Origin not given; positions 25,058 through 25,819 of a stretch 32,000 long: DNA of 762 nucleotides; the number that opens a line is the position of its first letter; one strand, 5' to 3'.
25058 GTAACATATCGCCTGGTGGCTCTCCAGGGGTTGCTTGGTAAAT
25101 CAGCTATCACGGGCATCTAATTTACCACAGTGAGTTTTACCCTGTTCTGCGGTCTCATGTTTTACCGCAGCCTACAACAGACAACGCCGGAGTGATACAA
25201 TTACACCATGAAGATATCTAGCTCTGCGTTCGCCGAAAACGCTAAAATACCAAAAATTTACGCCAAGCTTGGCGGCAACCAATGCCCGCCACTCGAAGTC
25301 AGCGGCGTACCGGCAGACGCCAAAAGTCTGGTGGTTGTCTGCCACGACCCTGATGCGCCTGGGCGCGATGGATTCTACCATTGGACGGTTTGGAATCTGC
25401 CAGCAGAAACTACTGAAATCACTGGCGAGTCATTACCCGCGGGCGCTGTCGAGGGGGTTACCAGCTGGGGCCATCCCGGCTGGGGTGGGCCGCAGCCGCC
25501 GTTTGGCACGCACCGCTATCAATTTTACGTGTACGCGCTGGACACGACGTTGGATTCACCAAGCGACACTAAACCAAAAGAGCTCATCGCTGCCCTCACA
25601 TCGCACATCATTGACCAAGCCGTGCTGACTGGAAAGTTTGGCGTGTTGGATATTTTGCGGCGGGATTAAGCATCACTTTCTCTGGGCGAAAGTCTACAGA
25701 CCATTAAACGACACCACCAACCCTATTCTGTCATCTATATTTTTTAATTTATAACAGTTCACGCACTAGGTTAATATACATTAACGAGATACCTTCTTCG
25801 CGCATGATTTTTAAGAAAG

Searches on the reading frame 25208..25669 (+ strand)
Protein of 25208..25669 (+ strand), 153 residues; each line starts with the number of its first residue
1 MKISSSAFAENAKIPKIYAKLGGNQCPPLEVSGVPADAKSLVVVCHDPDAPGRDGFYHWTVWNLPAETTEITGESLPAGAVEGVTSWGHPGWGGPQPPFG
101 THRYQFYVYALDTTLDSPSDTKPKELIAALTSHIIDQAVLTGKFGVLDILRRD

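Call 12: find_encoding_contigs(protein=window:25208-25669:+, flank=10000, max_places=10)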
Protein window:25208-25669:+ (153 aa): 19 contigs read that carry it; 10 places shown.
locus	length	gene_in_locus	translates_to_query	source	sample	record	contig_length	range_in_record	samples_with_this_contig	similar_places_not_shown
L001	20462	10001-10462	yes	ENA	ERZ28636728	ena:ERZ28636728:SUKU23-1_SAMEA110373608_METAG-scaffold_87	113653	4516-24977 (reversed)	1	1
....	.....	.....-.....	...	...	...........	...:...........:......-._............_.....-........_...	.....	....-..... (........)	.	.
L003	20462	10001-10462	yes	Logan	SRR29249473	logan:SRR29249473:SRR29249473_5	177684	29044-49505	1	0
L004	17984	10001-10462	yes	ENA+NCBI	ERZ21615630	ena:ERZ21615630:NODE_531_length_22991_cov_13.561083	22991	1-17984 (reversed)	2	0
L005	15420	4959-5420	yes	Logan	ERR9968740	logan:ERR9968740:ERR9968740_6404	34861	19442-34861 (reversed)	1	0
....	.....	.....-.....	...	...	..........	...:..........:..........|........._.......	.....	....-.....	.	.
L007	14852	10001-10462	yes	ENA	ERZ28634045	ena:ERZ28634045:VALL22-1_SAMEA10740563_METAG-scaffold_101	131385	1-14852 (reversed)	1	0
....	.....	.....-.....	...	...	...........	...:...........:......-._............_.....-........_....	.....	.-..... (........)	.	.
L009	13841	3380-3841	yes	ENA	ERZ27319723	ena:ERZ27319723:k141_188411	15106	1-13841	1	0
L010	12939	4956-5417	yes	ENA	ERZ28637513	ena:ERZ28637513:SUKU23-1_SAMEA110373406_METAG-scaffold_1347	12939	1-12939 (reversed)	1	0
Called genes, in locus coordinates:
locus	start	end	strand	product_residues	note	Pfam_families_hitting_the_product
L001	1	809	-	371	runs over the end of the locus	PF12698:ABC2_membrane_3, PF01061:ABC2_membrane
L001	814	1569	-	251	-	PF02463:SMC_N (faint), PF00005:ABC_tran, PF13175:AAA_15 (faint), PF13304:AAA_21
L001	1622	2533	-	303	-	PF01544:CorA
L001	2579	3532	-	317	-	PF00696:AA_kinase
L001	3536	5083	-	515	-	PF03606:DcuC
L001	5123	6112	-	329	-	PF02729:OTCace_N, PF00185:OTCace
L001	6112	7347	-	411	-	PF02274:ADI, PF19420:DDAH_eukar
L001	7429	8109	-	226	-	PF05711:TylF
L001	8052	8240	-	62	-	-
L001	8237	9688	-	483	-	PF03109:ABC1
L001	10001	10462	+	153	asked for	PF01161:PBP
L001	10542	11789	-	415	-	-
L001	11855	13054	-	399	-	PF04851:ResIII (weak), PF00270:DEAD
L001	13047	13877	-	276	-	PF08878:HamA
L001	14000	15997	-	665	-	PF00664:ABC_membrane, PF00005:ABC_tran, PF02463:SMC_N (faint)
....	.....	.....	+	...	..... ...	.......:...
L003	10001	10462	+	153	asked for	PF01161:PBP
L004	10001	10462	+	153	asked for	PF01161:PBP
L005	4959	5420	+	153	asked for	PF01161:PBP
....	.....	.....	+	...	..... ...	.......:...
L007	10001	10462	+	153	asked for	PF01161:PBP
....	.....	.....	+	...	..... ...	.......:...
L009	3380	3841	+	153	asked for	PF01161:PBP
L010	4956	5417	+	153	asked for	PF01161:PBP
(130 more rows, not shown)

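Call 80: search_protein_families(library=pfam, proteins=[window:25208-25669:+], max_evalue=0.01)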
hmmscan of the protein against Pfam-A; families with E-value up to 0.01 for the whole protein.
window:25208-25669:+ (153 aa): 1 family
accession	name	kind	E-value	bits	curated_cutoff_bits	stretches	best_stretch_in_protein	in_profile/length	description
PF01161.25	PBP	-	1.7e-35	122.8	24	1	13-144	1-135/135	Phosphatidylethanolamine-binding protein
